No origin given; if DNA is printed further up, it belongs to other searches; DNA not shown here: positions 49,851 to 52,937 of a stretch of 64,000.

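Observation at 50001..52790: Mosaic decaheme cytochrome gene: host-like AT-rich 5' end, abrupt switch to ~55% GC for the heme-binding body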

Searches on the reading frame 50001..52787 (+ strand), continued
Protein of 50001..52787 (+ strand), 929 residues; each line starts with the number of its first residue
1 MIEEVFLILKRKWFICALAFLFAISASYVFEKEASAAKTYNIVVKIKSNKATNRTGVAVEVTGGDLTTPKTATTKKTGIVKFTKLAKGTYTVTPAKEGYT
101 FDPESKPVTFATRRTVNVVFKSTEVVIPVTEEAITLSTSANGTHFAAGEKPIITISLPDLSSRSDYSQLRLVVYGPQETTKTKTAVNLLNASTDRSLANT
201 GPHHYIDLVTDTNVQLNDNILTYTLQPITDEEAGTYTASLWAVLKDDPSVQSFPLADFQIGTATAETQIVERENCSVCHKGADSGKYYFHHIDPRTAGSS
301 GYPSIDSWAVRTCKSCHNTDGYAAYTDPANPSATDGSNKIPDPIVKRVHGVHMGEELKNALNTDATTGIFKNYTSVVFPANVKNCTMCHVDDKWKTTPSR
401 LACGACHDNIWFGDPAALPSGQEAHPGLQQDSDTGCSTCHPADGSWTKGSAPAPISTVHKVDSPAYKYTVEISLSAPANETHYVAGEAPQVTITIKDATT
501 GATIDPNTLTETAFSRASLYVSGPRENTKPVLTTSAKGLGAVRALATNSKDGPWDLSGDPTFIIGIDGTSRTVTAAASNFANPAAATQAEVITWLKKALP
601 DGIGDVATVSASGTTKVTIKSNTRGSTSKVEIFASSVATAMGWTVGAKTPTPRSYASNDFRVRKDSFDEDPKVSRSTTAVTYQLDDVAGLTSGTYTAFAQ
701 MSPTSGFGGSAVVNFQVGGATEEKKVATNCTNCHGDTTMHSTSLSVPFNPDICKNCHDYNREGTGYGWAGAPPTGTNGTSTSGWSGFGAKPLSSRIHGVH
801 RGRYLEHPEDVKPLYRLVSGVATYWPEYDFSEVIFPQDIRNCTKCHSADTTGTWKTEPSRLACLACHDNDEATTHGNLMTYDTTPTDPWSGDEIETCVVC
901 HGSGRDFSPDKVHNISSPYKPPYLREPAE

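Call 9: find_encoding_contigs(protein=window:50001-52787:+, flank=3000, max_places=6)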
Protein window:50001-52787:+ (929 aa): 4 contigs read that carry it; 1 place shown.
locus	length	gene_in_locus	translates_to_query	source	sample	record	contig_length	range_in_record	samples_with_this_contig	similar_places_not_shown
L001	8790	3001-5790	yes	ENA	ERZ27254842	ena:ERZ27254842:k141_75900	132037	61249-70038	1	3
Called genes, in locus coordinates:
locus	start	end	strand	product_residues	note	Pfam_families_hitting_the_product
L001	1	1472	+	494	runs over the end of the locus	PF00033:Cytochrome_B, PF14358:DUF4405 (weak), PF13631:Cytochrom_B_N_2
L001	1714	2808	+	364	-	PF22113:Mtrc-MtrF_II-IV_dom (faint), PF14522:Cytochrome_C7 (faint), PF14537:Cytochrom_c3_2 (faint), PF00034:Cytochrom_C, PF13442:Cytochrome_CBB3 (weak), PF00034:Cytochrom_C, PF02433:FixO (weak)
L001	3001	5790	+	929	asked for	PF17802:SpaA (faint), PF14522:Cytochrome_C7 (faint), PF14537:Cytochrom_c3_2 (faint), PF09699:Paired_CXXCH_1 (faint), PF22113:Mtrc-MtrF_II-IV_dom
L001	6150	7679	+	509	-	PF01833:TIG (weak), PF09099:Qn_am_d_aIII (faint), PF09459:EB_dh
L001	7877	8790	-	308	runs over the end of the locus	PF01073:3Beta_HSD, PF01370:Epimerase, PF04321:RmlD_sub_bind (faint), PF05368:NmrA, PF13460:NAD_binding_10, PF16363:GDP_Man_Dehyd (weak)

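Call 12: find_encoding_contigs(protein=P0002, flank=10000, max_places=3)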
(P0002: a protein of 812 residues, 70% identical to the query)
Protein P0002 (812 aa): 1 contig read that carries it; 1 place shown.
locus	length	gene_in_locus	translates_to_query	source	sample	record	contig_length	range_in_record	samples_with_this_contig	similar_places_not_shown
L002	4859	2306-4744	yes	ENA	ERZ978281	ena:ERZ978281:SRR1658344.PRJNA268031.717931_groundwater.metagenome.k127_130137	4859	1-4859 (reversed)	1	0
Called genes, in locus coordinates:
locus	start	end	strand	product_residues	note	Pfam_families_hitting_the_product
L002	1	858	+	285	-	?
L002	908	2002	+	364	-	PF14537:Cytochrom_c3_2 (faint), PF14522:Cytochrome_C7 (faint), PF00034:Cytochrom_C, PF13442:Cytochrome_CBB3 (weak), PF00034:Cytochrom_C, PF02433:FixO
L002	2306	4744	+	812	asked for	PF14522:Cytochrome_C7 (faint), PF14537:Cytochrom_c3_2 (faint), PF22113:Mtrc-MtrF_II-IV_dom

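Call 13: find_encoding_contigs(protein=P0016, flank=10000, max_places=3)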
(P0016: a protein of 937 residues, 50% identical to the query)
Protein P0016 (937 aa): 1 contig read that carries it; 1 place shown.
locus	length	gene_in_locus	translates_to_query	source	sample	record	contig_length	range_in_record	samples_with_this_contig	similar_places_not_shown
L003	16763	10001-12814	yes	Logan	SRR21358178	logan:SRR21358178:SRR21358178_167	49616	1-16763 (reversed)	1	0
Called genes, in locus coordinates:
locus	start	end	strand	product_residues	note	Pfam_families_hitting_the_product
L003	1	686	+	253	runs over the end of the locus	PF11769:DUF3313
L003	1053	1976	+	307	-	PF00004:AAA, PF07724:AAA_2, PF13173:AAA_14 (faint)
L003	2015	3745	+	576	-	PF24521:Ank_KRIT1 (faint), PF00023:Ank (faint), PF12796:Ank_2, PF13606:Ank_3 (faint), PF13637:Ank_4 (faint), PF13857:Ank_5 (weak)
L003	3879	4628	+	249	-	PF20112:DUF6502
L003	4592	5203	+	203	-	-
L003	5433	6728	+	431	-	-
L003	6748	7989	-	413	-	PF03916:NrfD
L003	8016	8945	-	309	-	PF12797:Fer4_2 (faint), PF12837:Fer4_6 (faint), PF12838:Fer4_7 (weak), PF13187:Fer4_9 (weak), PF13247:Fer4_11, PF00037:Fer4 (weak), PF13237:Fer4_10 (weak), PF13247:Fer4_11, +2 more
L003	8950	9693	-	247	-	PF14522:Cytochrome_C7 (faint)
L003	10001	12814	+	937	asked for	PF14522:Cytochrome_C7 (faint), PF14537:Cytochrom_c3_2 (faint), PF22113:Mtrc-MtrF_II-IV_dom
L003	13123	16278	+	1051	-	-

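Call 14: find_encoding_contigs(protein=P0005, flank=10000, max_places=3)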
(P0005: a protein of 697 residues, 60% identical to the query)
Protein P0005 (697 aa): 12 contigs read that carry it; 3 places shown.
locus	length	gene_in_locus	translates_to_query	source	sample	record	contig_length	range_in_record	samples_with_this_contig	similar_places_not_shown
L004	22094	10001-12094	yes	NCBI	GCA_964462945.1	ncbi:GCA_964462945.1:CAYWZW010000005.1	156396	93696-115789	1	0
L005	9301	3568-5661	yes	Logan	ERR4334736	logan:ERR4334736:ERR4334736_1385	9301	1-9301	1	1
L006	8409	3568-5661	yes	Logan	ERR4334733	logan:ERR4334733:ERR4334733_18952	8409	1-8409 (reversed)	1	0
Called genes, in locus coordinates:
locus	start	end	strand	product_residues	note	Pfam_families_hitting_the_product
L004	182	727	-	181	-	-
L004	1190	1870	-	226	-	PF00072:Response_reg, PF08281:Sigma70_r4_2 (weak), PF00196:GerE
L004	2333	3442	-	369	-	PF13683:rve_3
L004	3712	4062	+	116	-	PF00076:RRM_1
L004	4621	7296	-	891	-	PF13385:Laminin_G_3, PF25788:Ig_Rha78A_N (faint), PF07691:PA14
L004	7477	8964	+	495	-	PF08448:PAS_4, PF13188:PAS_8 (faint), PF13426:PAS_9 (weak), PF07730:HisKA_3, PF02518:HATPase_c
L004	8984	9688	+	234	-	PF00072:Response_reg, PF00196:GerE, PF08281:Sigma70_r4_2 (weak)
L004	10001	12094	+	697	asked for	PF14537:Cytochrom_c3_2 (faint), PF14522:Cytochrome_C7 (faint), PF22113:Mtrc-MtrF_II-IV_dom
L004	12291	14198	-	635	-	PF12706:Lactamase_B_2 (faint), PF23023:Anti-Pycsar_Apyc1 (faint), PF00753:Lactamase_B (weak)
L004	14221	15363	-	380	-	PF02746:MR_MLE_N, PF13378:MR_MLE_C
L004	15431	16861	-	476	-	PF00884:Sulfatase, PF01663:Phosphodiest (faint), PF16347:SGSH_C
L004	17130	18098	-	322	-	-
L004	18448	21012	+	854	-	PF01011:PQQ (faint), PF13570:Beta-prop_ACSF4, PF13360:PQQ_2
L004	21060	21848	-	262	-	-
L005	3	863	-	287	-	?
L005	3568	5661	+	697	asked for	PF14537:Cytochrom_c3_2 (faint), PF14522:Cytochrome_C7 (faint), PF22113:Mtrc-MtrF_II-IV_dom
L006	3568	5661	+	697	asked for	PF14537:Cytochrom_c3_2 (faint), PF14522:Cytochrome_C7 (faint), PF22113:Mtrc-MtrF_II-IV_dom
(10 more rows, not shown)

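Call 27: find_related_loci(query=A1, collection=genome_contigs, flank=6000)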
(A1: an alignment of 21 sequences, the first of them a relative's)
Query A1 (929 aa) in genome_contigs; peptide patterns used: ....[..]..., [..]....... (x = any residue, [..] = any of these).
600 stretches matched a pattern (row limit reached: there are more); 558 encode a relative of the query (tblastn E <= 1e-3); the best 80 are kept; 79 distinct loci.
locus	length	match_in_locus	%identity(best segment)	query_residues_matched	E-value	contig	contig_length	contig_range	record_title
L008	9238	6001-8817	51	1-920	0e+0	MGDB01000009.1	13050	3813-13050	MAG: Candidatus Schekmanbacteria bacterium GWA2_38_11 gwa2_scaffold_10779, whole genome shotgun sequence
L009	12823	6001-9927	49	119-927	0e+0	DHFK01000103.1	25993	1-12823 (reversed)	MAG TPA_asm: Anaerolineales bacterium UBA4826 UBA4826_contig_12, whole genome shotgun sequence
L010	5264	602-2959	49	122-927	0e+0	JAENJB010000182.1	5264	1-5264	MAG: Dehalococcoidia bacterium isolate CoA_1_bin.53 scaffold_42470, whole genome shotgun sequence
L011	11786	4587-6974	48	134-925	0e+0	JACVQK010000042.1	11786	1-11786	MAG: Dehalococcoidia bacterium isolate B4_bin.23 scaffold_1006, whole genome shotgun sequence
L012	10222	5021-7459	48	133-929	0e+0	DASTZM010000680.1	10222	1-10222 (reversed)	MAG TPA_asm: Chloroflexota bacterium isolate SMAG_U2468 k141_192494, whole genome shotgun sequence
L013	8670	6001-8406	48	112-926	0e+0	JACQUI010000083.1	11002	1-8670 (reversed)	MAG: Chloroflexi bacterium isolate NC_groundwater_1433_Ag_S-0.65um_63_37 S_p65_S5_coassembly_k141_1239374, whole genome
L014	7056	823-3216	49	112-926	0e+0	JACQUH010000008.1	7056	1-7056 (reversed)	MAG: Chloroflexi bacterium isolate NC_groundwater_1432_Ag_S-0.65um_63_32 S_p65_S5_coassembly_k141_87811, whole genome sh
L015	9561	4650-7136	45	128-927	0e+0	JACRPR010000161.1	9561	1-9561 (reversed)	MAG: Chloroflexi bacterium isolate NC_groundwater_1992_Pr3_S-0.65um_56_3 SR2-18-Sp65_coassembly_scaffold_263678, whole g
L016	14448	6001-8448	45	107-926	0e+0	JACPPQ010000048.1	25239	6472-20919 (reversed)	MAG: Chloroflexi bacterium isolate NC_groundwater_631_Ag_B-0.1um_52_39 B_1_S1_Biohub_coassembly_k141_1725336, whole geno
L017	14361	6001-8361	45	134-927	0e+0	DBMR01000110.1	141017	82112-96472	MAG TPA_asm: Verrucomicrobia subdivision 3 bacterium UBA693 UBA693_contig_416, whole genome shotgun sequence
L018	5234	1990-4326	45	134-926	0e+0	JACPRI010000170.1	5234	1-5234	MAG: Verrucomicrobia bacterium isolate NC_groundwater_675_Ag_B-0.1um_59_41 B_1_S1_Biohub_coassembly_k141_1660214, whole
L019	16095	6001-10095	45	133-929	0e+0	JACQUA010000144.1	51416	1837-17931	MAG: Chloroflexi bacterium isolate NC_groundwater_1425_Ag_S-0.65um_59_63 S_p65_S5_coassembly_k141_1897458, whole genome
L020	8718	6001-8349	44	137-929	0e+0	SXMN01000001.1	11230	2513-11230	MAG: Verrucomicrobiales bacterium isolate F1-120-MAGs170 F1-120__c2636, whole genome shotgun sequence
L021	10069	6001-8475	45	133-920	0e+0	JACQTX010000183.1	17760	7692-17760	MAG: Chloroflexi bacterium isolate NC_groundwater_1422_Ag_S-0.65um_57_27 S_p65_S5_coassembly_k141_3686297, whole genome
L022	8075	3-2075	47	245-927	0e+0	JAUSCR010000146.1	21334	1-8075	MAG: Dehalococcoidia bacterium isolate E14_concoct.bin.151_sub E14_k141_1782983, whole genome shotgun sequence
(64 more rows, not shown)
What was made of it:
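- The same junction is in L002, L008 and L003, from other samples and studies (calls 12, 13, 27).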

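Call 42: search_solved_structures(query=A3, max_evalue=0.01, show_alignments=1)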
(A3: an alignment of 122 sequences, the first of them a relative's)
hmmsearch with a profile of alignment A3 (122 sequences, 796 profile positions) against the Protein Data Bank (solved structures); distinct sequences matched with E-value up to 0.01: 1.
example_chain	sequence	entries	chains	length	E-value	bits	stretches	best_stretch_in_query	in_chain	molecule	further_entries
3pmq_A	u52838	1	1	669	4.9e-13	51.5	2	212-393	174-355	Decaheme cytochrome c MtrF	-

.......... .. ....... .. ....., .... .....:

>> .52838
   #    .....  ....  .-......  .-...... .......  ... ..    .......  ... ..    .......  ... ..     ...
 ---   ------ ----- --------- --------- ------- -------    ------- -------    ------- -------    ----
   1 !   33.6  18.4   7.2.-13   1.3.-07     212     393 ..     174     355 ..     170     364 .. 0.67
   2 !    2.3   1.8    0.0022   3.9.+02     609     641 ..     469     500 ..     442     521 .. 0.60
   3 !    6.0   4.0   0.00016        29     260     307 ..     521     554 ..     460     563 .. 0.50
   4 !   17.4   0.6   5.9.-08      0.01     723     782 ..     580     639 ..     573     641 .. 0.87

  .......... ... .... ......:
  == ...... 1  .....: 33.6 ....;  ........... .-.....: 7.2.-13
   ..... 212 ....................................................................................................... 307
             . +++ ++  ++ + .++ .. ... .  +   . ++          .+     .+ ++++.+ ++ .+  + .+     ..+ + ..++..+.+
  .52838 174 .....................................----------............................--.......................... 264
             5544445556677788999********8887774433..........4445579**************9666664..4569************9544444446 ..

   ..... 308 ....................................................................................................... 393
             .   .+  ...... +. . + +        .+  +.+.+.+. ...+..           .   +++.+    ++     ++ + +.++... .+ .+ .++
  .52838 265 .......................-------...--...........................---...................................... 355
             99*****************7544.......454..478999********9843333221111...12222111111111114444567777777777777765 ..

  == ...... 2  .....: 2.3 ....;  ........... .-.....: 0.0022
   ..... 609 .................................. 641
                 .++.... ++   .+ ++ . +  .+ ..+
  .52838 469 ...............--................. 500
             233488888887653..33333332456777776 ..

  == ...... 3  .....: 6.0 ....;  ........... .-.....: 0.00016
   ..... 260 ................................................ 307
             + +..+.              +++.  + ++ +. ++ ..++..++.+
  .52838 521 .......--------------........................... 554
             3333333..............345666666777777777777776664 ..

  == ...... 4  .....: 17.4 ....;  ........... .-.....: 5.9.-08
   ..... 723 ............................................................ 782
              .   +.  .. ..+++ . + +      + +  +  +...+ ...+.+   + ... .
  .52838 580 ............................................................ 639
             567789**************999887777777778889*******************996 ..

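Call 56: predict_structure(alignment_id=A3)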
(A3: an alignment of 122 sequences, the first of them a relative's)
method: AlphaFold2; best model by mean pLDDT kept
length: 929 residues; sequences in the alignment: 122
mean_pLDDT: 85.4   pTM: 0.78
mean pLDDT of the five models: 85.4, 83.8, 82.4, 81.0, 79.9
residues with pLDDT >= 90: 496; 70-90: 314; 50-70: 66; < 50: 53
segments of 3 or more residues with pLDDT < 50: 1-4, 27-36, 760-789, 927-929
pLDDT, mean of each block of 10 residues (from residue 1): 47 70 56 54 84 73 92 89 92 80 86 86 78 96 98 94 94 95 95 75 85 95 98 98 92 97 95 89 82 80 91 92 78 70 91 92 90 85 90 93 93 94 94 93 89 91 86 98 98 97 98 95 90 89 92 93 91 80 95 83 86 94 92 95 90 80 95 98 98 97 92 98 93 86 85 78 37 37 40 84 83 71 77 73 86 88 87 91 78 89 89 61 53
secondary structure, 60 per line:
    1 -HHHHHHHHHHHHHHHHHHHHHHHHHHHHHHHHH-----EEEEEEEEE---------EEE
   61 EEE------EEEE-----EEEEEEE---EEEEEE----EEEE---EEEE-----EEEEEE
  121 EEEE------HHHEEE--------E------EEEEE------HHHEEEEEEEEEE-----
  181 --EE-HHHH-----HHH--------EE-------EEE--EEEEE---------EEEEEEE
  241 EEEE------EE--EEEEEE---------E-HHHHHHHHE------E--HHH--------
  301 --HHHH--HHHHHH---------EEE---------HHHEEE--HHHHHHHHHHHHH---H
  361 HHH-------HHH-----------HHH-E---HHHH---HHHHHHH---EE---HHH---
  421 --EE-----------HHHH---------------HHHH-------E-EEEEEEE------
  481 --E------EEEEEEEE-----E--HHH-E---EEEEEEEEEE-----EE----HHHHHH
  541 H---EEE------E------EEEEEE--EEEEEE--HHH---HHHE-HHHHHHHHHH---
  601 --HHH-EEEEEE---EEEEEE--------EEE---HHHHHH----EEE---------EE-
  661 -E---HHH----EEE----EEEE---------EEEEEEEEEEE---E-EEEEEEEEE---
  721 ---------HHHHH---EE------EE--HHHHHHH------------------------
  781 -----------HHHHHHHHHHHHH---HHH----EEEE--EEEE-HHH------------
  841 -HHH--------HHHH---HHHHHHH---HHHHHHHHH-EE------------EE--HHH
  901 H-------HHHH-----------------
elements in order (helices of 4 or more, strands of 3 or more residues): H2-34 E40-48 E58-63 E70-73 E79-85 E89-94 E99-102 E106-109 E115-124 E134-136 E152-156 E166-175 H186-189 E215-217 E220-224 E234-244 E255-260 H272-279 H303-306 H309-314 E324-326 E339-341 H344-356 H360-363 H393-396 H400-406 H436-439 H455-458 E468-474 E490-497 E514-523 H535-541 E545-547 E561-566 E569-574 H588-597 E607-612 E616-621 E630-632 H636-641 E646-648 E673-675 E680-683 E693-703 E709-717 H730-734 H750-756 H792-804 E815-818 E821-824 H853-856 H860-866 H870-878 H898-901 H909-912
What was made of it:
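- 50418..52787 (+): GC-rich MtrC/OmcA-family body. Domain I beta-barrel 50400-50795, domain II five hemes 50796-51386, domain III beta-barrel 51387-52175, domain IV five hemes 52176-52787. AlphaFold model pLDDT 85.4 (call 56).
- On OmcA/MtrC family decaheme c-type cytochromes: Model pLDDT 85.4, pTM 0.78 (call 56).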
